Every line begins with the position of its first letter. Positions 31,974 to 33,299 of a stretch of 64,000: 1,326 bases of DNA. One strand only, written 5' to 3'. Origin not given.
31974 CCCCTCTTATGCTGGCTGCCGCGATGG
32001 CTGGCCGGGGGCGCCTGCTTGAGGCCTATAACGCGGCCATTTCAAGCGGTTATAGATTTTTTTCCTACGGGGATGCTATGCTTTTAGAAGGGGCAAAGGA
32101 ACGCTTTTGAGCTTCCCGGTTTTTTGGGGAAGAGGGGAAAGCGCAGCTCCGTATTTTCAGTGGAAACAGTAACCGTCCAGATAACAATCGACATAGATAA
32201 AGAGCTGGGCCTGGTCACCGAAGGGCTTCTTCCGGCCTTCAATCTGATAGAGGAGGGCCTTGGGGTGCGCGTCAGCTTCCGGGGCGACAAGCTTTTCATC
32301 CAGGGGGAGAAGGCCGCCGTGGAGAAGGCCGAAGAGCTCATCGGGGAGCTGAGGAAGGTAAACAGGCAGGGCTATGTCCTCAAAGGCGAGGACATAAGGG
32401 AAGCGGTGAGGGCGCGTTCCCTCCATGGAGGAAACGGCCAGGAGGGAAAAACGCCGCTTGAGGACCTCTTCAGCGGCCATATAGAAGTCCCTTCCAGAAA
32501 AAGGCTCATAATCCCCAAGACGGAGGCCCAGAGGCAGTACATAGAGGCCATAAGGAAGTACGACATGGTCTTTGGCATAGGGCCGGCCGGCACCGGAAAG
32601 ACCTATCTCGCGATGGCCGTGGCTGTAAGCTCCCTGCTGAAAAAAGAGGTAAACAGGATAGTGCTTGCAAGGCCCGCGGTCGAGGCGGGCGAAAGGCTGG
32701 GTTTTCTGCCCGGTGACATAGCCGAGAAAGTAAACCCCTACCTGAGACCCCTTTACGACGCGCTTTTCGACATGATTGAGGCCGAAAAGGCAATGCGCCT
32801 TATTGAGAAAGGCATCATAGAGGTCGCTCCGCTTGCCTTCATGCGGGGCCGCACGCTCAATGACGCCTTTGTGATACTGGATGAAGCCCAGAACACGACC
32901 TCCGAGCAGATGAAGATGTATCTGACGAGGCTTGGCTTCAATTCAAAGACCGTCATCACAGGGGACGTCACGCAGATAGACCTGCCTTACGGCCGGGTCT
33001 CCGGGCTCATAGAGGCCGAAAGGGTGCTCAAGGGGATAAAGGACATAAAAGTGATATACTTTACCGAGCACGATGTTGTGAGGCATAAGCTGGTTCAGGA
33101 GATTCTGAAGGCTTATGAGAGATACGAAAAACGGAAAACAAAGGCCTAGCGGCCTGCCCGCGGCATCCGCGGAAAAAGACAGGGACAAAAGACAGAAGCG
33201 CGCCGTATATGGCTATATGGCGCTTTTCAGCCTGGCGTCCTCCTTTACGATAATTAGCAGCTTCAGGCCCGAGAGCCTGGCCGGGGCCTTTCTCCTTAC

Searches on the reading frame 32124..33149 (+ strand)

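Call 61: search_protein_families(library=pfam, proteins=[window:32124-33149:+], max_evalue=0.001)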
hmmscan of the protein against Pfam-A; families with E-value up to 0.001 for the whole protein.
window:32124-33149:+ (341 aa): 4 families
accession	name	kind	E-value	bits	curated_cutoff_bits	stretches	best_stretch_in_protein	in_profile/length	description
PF02562.22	PhoH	-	1.1e-96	322.6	27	1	129-332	2-205/205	PhoH-like protein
PF13604.12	AAA_30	-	8.3e-07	29.4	27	1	134-285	4-128/191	AAA domain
PF13245.12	AAA_19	-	3e-06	27.9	25.1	1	136-285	1-129/134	AAA domain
PF00270.35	DEAD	-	9.6e-06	25.9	26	1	133-181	1-50/167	DEAD/DEAH box helicase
